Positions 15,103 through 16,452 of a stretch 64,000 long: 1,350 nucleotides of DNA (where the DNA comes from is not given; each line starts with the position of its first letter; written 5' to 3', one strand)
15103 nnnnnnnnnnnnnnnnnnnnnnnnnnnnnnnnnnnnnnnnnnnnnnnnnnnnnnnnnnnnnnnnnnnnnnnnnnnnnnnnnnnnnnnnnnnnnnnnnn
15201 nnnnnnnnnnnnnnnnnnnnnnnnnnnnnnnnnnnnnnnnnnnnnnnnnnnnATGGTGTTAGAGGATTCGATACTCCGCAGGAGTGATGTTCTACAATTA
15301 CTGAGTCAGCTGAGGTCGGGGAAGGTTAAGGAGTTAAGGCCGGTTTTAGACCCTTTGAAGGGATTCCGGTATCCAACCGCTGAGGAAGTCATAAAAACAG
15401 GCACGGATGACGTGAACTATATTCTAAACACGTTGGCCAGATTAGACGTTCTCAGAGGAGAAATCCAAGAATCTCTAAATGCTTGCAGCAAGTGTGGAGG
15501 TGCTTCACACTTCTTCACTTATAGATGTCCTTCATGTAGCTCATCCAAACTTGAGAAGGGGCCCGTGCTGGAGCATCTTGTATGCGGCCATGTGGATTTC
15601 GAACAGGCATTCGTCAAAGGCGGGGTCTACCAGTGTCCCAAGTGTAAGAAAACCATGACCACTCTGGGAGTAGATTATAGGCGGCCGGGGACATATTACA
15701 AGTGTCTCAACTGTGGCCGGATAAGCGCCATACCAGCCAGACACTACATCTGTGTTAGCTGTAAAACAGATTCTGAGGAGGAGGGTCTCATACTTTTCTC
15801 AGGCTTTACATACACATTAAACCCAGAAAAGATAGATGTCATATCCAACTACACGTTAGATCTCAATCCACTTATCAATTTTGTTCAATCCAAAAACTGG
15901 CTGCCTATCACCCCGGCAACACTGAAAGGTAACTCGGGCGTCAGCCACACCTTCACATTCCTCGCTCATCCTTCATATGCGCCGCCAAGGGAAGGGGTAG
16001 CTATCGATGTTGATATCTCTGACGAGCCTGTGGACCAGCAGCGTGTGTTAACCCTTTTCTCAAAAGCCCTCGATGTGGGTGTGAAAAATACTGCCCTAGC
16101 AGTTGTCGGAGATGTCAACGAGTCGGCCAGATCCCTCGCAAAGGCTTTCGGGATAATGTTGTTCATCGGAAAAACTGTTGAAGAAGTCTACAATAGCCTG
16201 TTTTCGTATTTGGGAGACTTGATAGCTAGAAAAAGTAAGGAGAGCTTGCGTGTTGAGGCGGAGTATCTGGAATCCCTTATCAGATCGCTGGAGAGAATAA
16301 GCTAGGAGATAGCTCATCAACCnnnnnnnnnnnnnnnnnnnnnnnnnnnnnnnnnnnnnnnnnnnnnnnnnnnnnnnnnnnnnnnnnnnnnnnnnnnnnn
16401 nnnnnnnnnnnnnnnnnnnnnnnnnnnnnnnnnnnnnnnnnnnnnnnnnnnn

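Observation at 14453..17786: Ras/Rab-like GTPase (catalytic Gln replaced, Zn-ribbon fused) coupled to a multi-zinc-ribbon protein and a processive membrane GT2 synthase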

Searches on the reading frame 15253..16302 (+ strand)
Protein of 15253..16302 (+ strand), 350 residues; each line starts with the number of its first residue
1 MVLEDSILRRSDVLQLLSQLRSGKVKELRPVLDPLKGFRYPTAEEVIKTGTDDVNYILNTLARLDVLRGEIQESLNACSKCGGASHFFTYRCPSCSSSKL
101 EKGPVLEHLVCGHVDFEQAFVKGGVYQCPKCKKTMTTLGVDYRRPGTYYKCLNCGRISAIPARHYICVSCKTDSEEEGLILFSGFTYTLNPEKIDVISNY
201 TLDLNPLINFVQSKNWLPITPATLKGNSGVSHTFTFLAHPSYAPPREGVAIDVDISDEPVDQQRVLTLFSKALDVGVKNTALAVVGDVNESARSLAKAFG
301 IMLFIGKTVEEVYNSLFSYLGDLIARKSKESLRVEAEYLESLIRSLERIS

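Call 3: search_protein_families(library=pfam, proteins=[window:15253-16302:+], max_evalue=0.01)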
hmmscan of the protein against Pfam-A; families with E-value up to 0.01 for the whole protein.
window:15253-16302:+ (350 aa): 3 families
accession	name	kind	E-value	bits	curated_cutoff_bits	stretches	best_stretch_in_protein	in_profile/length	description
PF18551.6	TackOD1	-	1.7e-34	119.4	32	1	13-186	10-185/188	Thaumarchaeal output domain 1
PF12773.13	DZR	-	0.0073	16.9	27.3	0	126-170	13-44/45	Double zinc ribbon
PF07754.17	HVO_2753_ZBP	-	0.0082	16.4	33.2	1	122-155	13-46/46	Small zinc finger protein HVO_2753-like, Zn-binding pocket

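Call 4: search_protein_families(library=ncbifam, proteins=[window:15253-16302:+], max_evalue=0.01)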
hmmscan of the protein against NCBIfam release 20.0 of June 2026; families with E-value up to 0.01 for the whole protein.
window:15253-16302:+ (350 aa): 0 families

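Call 7: find_homologous_proteins(query=window:15253-16302:+)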
Query window:15253-16302:+ (350 aa): 14 proteins with E <= 0.001 among 6045 candidates.
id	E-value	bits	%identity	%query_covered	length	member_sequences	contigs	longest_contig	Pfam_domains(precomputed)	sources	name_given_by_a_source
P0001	1.9e-231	785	99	100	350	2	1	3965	PF18551.7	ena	-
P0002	1.2e-143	496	62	100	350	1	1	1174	PF18551.7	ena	-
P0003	8.3e-142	490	61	100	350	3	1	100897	PF18551.7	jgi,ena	-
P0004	4.2e-140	485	59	100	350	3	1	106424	PF18551.7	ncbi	-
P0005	6.6e-138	477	59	100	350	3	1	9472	PF18551.7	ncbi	ncbi:MAG: hypothetical protein QXT66_07380 [Nitrososphaerota archaeon]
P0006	1.4e-111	391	81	62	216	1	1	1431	PF18551.7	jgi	jgi:hypothetical protein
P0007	2.0e-58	216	35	85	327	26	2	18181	PF18551.7,PF09723.16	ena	-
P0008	1.4e-43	167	32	95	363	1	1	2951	PF12760.13,PF18551.7,PF25206.2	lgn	-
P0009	6.5e-31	126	30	88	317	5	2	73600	PF18551.7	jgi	-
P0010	6.6e-28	116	29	87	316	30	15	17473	PF18551.7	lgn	-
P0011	5.9e-26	109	36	52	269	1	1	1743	PF18551.7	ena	-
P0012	1.8e-24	104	28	86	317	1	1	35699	PF18551.7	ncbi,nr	ncbi:MAG: hypothetical protein NWE89_07315 [Candidatus Bathyarchaeota archaeon]|nr:hypothetical prot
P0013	6.8e-17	80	33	50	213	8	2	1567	PF18551.7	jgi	jgi:predicted RNA-binding Zn-ribbon protein involved in translation (DUF1610 family)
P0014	4.1e-15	74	30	34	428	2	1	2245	PF18551.7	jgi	jgi:DNA-directed RNA polymerase subunit RPC12/RpoP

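Call 9: find_encoding_contigs(protein=P0003, flank=8000, max_places=3)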
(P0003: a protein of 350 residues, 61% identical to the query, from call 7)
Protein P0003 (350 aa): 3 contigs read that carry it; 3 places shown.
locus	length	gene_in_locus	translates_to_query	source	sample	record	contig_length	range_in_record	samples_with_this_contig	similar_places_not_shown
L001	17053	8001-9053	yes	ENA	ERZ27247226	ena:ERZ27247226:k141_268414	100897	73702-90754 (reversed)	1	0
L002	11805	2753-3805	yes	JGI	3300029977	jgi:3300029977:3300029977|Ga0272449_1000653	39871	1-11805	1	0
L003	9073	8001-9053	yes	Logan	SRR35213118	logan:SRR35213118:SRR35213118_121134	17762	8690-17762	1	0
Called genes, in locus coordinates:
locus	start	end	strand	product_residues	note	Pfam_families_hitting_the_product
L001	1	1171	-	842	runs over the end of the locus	PF13620:CarboxypepD_reg (weak), PF13715:CarbopepD_reg_2 (faint), PF17802:SpaA (faint), PF14686:fn3_3 (faint)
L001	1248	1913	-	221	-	PF00702:Hydrolase, PF12710:HAD (weak), PF13419:HAD_2, PF13242:Hydrolase_like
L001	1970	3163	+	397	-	PF00108:Thiolase_N, PF00109:ketoacyl-synt (weak), PF08545:ACP_syn_III (faint), PF02803:Thiolase_C, PF22691:Thiolase_C_1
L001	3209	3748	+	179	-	PF12172:zf-ChsH2 (faint), PF01796:OB_ChsH2_C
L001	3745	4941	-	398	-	PF01926:MMR_HSR1, PF02421:FeoB_N (faint), PF08438:YGR210-like_G4, PF02824:TGS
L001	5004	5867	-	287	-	PF01256:Carb_kinase, PF02110:HK (weak)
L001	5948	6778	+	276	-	-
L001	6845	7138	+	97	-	PF01918:Alba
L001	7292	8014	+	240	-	PF00025:Arf (weak), PF00071:Ras, PF08477:Roc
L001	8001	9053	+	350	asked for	PF18551:TackOD1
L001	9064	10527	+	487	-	PF13506:Glyco_transf_21, PF00535:Glycos_transf_2, PF10111:Glyco_tranf_2_2, PF13641:Glyco_tranf_2_3, PF01644:Chitin_synth_1 (weak), PF03142:Chitin_synth_2 (weak), PF13632:Glyco_trans_2_3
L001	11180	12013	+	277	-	-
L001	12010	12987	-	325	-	PF00005:ABC_tran, PF08352:oligo_HPY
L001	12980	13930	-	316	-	PF00005:ABC_tran, PF02463:SMC_N (faint), PF13304:AAA_21, PF08352:oligo_HPY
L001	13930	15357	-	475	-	PF00528:BPD_transp_1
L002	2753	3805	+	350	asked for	PF18551:TackOD1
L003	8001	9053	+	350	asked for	PF18551:TackOD1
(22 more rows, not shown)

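Call 10: find_encoding_contigs(protein=P0004, flank=8000, max_places=3)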
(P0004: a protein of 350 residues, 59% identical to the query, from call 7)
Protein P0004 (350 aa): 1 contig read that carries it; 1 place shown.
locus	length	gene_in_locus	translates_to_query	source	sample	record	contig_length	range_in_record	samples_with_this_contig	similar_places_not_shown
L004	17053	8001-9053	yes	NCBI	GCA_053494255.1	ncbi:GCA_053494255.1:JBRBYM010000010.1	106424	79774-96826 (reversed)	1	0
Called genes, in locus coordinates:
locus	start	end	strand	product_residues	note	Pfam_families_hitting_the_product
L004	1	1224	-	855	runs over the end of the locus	PF13620:CarboxypepD_reg (weak), PF17802:SpaA (faint), PF23374:Fn3_arc (faint), PF13715:CarbopepD_reg_2 (faint)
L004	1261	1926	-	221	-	PF00702:Hydrolase, PF12710:HAD (faint), PF13419:HAD_2, PF13242:Hydrolase_like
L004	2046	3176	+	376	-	PF00108:Thiolase_N, PF00109:ketoacyl-synt (weak), PF08545:ACP_syn_III (faint), PF02803:Thiolase_C (weak), PF22691:Thiolase_C_1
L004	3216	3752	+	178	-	PF01796:OB_ChsH2_C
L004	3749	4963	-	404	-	PF01926:MMR_HSR1, PF02421:FeoB_N (faint), PF08438:YGR210-like_G4, PF02824:TGS (weak)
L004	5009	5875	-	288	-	PF01256:Carb_kinase, PF02110:HK (weak)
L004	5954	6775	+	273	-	-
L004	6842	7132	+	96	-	PF01918:Alba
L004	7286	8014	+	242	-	PF00071:Ras, PF08477:Roc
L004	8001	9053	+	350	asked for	PF18551:TackOD1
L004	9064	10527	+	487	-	PF13506:Glyco_transf_21, PF00535:Glycos_transf_2, PF10111:Glyco_tranf_2_2, PF13641:Glyco_tranf_2_3, PF01644:Chitin_synth_1 (weak), PF03142:Chitin_synth_2 (weak), PF13632:Glyco_trans_2_3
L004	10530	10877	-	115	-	PF03966:Trm112p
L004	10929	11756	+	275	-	-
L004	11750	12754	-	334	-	PF00005:ABC_tran, PF08352:oligo_HPY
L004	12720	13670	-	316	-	PF00005:ABC_tran, PF02463:SMC_N (faint), PF13304:AAA_21 (weak), PF08352:oligo_HPY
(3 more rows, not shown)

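Call 11: find_encoding_contigs(protein=P0007, flank=7000, max_places=2)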
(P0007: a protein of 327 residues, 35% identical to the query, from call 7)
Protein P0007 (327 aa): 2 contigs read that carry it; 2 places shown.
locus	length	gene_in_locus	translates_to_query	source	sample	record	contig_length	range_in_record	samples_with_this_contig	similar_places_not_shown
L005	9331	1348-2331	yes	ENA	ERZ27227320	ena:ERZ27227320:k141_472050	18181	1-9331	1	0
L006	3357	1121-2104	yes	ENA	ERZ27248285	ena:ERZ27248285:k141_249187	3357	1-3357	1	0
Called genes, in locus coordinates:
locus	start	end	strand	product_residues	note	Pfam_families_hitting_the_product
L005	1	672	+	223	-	?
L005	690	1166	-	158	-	PF02830:V4R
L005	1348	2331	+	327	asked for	PF18551:TackOD1, PF09723:Zn_ribbon_8 (faint)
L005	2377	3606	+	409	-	PF13506:Glyco_transf_21, PF00535:Glycos_transf_2, PF10111:Glyco_tranf_2_2, PF13641:Glyco_tranf_2_3, PF03142:Chitin_synth_2, PF01644:Chitin_synth_1 (weak), PF13632:Glyco_trans_2_3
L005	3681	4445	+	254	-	PF00149:Metallophos, PF12850:Metallophos_2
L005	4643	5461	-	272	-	PF07155:ECF-ribofla_trS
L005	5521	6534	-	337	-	PF00586:AIRS, PF02769:AIRS_C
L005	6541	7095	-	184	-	PF07155:ECF-ribofla_trS, PF12822:ECF_trnsprt (faint)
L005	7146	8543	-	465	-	PF00291:PALP, PF03551:PadR (weak)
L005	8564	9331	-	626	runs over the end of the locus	PF01935:DUF87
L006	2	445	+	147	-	?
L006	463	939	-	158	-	PF02830:V4R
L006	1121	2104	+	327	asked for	PF18551:TackOD1, PF09723:Zn_ribbon_8 (faint)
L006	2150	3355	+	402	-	?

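Call 12: find_encoding_contigs(protein=P0009, flank=7000, max_places=2)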
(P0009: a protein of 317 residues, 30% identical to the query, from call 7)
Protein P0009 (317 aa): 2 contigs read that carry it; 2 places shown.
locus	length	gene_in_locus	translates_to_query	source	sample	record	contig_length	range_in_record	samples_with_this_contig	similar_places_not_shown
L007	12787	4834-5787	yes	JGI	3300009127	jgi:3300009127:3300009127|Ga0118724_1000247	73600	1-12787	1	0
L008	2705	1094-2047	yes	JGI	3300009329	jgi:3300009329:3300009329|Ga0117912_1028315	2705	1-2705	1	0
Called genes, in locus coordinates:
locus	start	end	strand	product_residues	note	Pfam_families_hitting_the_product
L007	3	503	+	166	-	?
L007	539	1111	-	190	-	PF02887:PK_C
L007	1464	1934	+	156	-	PF01877:RNA_binding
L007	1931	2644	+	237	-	PF01876:RNase_P_p30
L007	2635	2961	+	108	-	PF01900:RNase_P_Rpp14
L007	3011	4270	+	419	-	PF13506:Glyco_transf_21, PF00535:Glycos_transf_2, PF10111:Glyco_tranf_2_2 (weak), PF13641:Glyco_tranf_2_3, PF03142:Chitin_synth_2 (weak), PF13632:Glyco_trans_2_3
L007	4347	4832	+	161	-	PF02830:V4R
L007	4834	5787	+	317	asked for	PF18551:TackOD1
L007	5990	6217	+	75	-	PF01194:RNA_pol_N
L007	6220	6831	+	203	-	PF00318:Ribosomal_S2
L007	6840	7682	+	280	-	PF01875:Memo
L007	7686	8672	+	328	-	PF00288:GHMP_kinases_N, PF08544:GHMP_kinases_C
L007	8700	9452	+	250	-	PF00696:AA_kinase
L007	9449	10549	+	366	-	PF01070:FMN_dh, PF01645:Glu_synthase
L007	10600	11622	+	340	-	PF00348:polyprenyl_synt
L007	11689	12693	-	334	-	PF00296:Bac_luciferase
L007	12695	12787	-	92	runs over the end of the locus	-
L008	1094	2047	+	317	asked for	PF18551:TackOD1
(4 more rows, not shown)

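Call 13: find_encoding_contigs(protein=P0012, flank=7000, max_places=2)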
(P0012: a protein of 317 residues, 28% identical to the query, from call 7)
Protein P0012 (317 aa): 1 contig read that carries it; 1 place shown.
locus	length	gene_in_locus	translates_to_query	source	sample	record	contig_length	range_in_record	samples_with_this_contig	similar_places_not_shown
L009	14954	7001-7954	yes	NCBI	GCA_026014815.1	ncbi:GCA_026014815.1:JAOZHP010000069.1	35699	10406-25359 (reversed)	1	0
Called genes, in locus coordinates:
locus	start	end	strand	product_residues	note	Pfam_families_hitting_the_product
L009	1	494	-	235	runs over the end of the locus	PF00303:Thymidylat_synt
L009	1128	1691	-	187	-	PF00352:TBP, PF11858:DUF3378 (faint), PF00352:TBP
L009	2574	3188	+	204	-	PF01177:Asp_Glu_race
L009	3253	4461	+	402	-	PF00083:Sugar_tr (weak), PF05977:MFS_3 (weak), PF07690:MFS_1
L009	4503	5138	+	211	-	PF13483:Lactamase_B_3, PF12706:Lactamase_B_2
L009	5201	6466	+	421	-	PF13506:Glyco_transf_21, PF00535:Glycos_transf_2, PF10111:Glyco_tranf_2_2, PF13641:Glyco_tranf_2_3, PF03142:Chitin_synth_2 (weak), PF01644:Chitin_synth_1 (weak), PF13632:Glyco_trans_2_3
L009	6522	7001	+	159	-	-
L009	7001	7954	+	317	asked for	PF18551:TackOD1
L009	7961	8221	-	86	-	-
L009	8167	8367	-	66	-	-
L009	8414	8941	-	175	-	-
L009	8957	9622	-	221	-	PF13237:Fer4_10 (faint), PF12837:Fer4_6 (faint), PF12838:Fer4_7 (weak), PF13187:Fer4_9 (weak), PF00037:Fer4 (weak)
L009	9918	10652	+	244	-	PF03796:DnaB_C (weak), PF23442:DUF7125 (weak), PF06745:ATPase, PF13481:AAA_25 (weak)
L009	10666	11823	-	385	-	-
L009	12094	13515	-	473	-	PF23571:GH3_M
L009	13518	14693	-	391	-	-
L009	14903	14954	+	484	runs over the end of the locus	PF00587:tRNA-synt_2b, PF03129:HGTP_anticodon, PF09180:ProRS-C_1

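Call 14: find_encoding_contigs(protein=P0010, flank=7000, max_places=3)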
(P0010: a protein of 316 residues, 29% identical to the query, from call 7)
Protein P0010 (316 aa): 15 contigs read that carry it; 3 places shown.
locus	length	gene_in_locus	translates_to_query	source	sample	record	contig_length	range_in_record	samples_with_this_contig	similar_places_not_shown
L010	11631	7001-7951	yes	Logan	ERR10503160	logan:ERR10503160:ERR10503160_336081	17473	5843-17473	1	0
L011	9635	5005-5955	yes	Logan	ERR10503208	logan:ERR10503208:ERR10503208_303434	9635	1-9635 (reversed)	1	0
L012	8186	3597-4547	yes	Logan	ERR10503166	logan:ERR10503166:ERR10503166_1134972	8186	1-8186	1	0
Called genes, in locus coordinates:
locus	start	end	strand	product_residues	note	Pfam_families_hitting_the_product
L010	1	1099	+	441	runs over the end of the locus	-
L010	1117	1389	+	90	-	PF14947:HTH_45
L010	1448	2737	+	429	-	PF00083:Sugar_tr, PF07690:MFS_1, PF12832:MFS_1_like (weak), PF07690:MFS_1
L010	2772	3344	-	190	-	PF02887:PK_C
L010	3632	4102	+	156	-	PF01877:RNA_binding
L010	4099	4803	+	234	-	PF01876:RNase_P_p30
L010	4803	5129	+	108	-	PF01900:RNase_P_Rpp14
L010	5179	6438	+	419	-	PF13506:Glyco_transf_21, PF00535:Glycos_transf_2, PF10111:Glyco_tranf_2_2, PF13641:Glyco_tranf_2_3, PF03142:Chitin_synth_2 (weak), PF01644:Chitin_synth_1 (faint), PF13632:Glyco_trans_2_3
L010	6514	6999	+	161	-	PF02830:V4R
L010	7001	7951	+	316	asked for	PF18551:TackOD1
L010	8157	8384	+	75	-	PF01194:RNA_pol_N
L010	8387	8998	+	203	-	PF00318:Ribosomal_S2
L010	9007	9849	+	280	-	PF01875:Memo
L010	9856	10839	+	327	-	PF22700:MVD-like_N (weak), PF00288:GHMP_kinases_N, PF08544:GHMP_kinases_C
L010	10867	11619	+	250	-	PF00696:AA_kinase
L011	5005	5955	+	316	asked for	PF18551:TackOD1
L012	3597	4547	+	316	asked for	PF18551:TackOD1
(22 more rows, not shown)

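Call 20: find_related_loci(query=A2, collection=genome_contigs, flank=6000)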
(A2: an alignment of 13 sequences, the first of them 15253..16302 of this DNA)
Query A2 (350 aa) in genome_contigs; peptide patterns used: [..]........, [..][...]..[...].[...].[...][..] (x = any residue, [..] = any of these).
267 stretches matched a pattern; 43 encode a relative of the query (tblastn E <= 1e-3); 43 distinct loci.
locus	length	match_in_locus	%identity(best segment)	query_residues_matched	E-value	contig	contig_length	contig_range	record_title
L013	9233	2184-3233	59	1-350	3e-145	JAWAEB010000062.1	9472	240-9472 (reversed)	MAG: Nitrososphaerota archaeon isolate QQ_201901_bins_112 QQ_201901_bins_112_scaffold_62, whole genome shotgun sequence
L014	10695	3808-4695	36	8-304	1e-65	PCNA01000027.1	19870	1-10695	MAG: Candidatus Bathyarchaeota archaeon B24-2 bin242_scaffold2267, whole genome shotgun sequence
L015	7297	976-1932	36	6-332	3e-65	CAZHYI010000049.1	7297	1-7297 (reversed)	MAG TPA_asm: uncultured Candidatus Bathyarchaeia archaeon isolate binchicken_co6_85 genome assembly, contig: NODE_13262_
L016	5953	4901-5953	32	1-349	7e-64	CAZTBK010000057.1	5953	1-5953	MAG TPA_asm: uncultured Candidatus Bathyarchaeia archaeon isolate binchicken_co349_95 genome assembly, contig: NODE_5634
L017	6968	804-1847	31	1-346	1e-62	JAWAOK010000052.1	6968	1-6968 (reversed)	MAG: Candidatus Nezhaarchaeales archaeon isolate SZTDM-1b_201709_bins_4 SZTDM-1b_201709_bins_4_scaffold_52, whole genome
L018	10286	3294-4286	32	6-335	2e-57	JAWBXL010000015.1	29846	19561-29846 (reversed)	MAG: Candidatus Bathyarchaeia archaeon isolate JZ-1_201803_bins_90 JZ-1_201803_bins_90_scaffold_15, whole genome shotgun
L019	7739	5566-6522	35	6-325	3e-55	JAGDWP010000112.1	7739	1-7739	MAG: Nitrososphaerales archaeon isolate KUA_Bin06 NODE_1849_length_7739_cov_16.552967, whole genome shotgun sequence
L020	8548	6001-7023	31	8-346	1e-53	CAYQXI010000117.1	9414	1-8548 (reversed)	MAG TPA_asm: uncultured Nitrosopumilales archaeon isolate binchicken_co25_132 genome assembly, contig: k141_65435, whole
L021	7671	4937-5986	31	2-350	1e-50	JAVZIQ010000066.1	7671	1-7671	MAG: Candidatus Bathyarchaeia archaeon isolate DRTY-6_201901_bins_51 DRTY-6_201901_bins_51_scaffold_66, whole genome sho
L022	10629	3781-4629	36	40-326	1e-46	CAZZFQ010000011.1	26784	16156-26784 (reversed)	MAG TPA_asm: uncultured Candidatus Bathyarchaeia archaeon isolate binchicken_co10_187 genome assembly, contig: NODE_711_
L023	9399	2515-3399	31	8-301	7e-46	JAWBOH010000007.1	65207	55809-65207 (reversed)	MAG: Candidatus Bathyarchaeia archaeon isolate HHBFW-2_201803_bins_195 HHBFW-2_201803_bins_195_scaffold_7, whole genome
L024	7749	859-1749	30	7-303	1e-43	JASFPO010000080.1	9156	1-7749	MAG: Candidatus Bathyarchaeota archaeon isolate D0819M58metaG_Bin_753 D0819M58metaG_FD_scaffold_831_c1, whole genome sho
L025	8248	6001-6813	32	40-316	3e-43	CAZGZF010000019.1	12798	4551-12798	MAG TPA_asm: uncultured Candidatus Bathyarchaeia archaeon isolate SRP231805_co3_176 genome assembly, contig: NODE_3581_l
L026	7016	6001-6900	30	16-316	6e-43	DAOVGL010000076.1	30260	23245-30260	MAG TPA_asm: Candidatus Bathyarchaeota archaeon isolate CSMAG_1134 CSMAG_1134_k141_2617103_length_30260_cov_15.9890, who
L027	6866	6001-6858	30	40-316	2e-40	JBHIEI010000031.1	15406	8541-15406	MAG: Candidatus Bathyarchaeia archaeon isolate b3.sp1_bin.32 NODE_1123_length_15406_cov_5.445639, whole genome shotgun s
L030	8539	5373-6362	28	13-342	6e-32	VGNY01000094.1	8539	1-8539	MAG: Chloroflexi bacterium isolate M_DeepCast_200m_mx_194 M_DeepCast_200m_mx_194_Ga0194113_10016022, whole genome shotgu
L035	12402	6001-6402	34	37-170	5e-24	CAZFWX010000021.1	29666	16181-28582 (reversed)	MAG TPA_asm: uncultured Desulfobacterales bacterium isolate binchicken_co107_460 genome assembly, contig: NODE_3889_leng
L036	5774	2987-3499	31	27-196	7e-24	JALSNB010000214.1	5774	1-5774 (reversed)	MAG: Caldisericaceae bacterium isolate 356-284_maxbin2_scaf2bin.171 356-284_scaffold_4293_c2, whole genome shotgun seque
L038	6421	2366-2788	34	77-216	6e-23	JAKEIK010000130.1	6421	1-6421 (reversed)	MAG: Nitrososphaeraceae archaeon isolate HEB2_70 S1Ck127_2701925, whole genome shotgun sequence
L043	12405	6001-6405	33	58-192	6e-22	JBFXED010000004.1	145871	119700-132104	MAG: Alphaproteobacteria bacterium isolate CA_2019_TPIn_108 NODE_402_length_145871_cov_6.265356_TPIn, whole genome shotg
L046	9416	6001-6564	28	36-221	7e-21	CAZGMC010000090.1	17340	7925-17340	MAG TPA_asm: uncultured Mycobacteriaceae bacterium isolate SRP141376_co4_119 genome assembly, contig: NODE_5661_length_1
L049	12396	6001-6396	30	68-199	2e-20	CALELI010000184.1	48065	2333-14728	MAG TPA_asm: uncultured Prevotellaceae bacterium isolate SRR6425801_bin.69_CONCOCT_v1.1_MAG genome assembly, contig: ERZ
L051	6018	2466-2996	27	26-199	2e-18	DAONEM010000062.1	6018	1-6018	MAG TPA_asm: Candidatus Aminicenantes bacterium isolate AMR_MDS_3869 NODE_15447_length_6018_cov_27.377327, whole genome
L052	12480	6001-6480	26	53-213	2e-16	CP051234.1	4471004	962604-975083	MAG: Filomicrobium sp. isolate ih4 chromosome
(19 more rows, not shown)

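Call 24: predict_structure(alignment_id=A2)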
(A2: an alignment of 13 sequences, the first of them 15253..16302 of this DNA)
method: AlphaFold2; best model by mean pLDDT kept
length: 350 residues; sequences in the alignment: 13
mean_pLDDT: 88.0   pTM: 0.52
mean pLDDT of the five models: 88.0, 85.9, 85.4, 83.4, 79.4
residues with pLDDT >= 90: 188; 70-90: 144; 50-70: 16; < 50: 2
segments of 3 or more residues with pLDDT < 50: none
pLDDT, mean of each block of 10 residues (from residue 1): 62 85 90 85 89 90 91 88 88 93 94 93 93 91 93 93 91 90 92 73 81 89 90 90 88 85 94 92 92 94 89 91 84 76 76
secondary structure, 60 per line:
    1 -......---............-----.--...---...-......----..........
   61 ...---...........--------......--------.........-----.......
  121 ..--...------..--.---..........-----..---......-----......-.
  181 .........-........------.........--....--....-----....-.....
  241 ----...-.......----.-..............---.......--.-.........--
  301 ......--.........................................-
elements in order: H2-7 H11-22 E31-33 E37-39 H41-46 H51-63 E67-77 E86-91 E100-108 E114-116 H117-120 E125-127 E142-151 E162-167 E173-175 E180-189 H191-198 H205-213 E216-219 E222-225 E231-234 E236-240 E249-255 H262-275 E279-285 H290-298 E301-306 H309-349
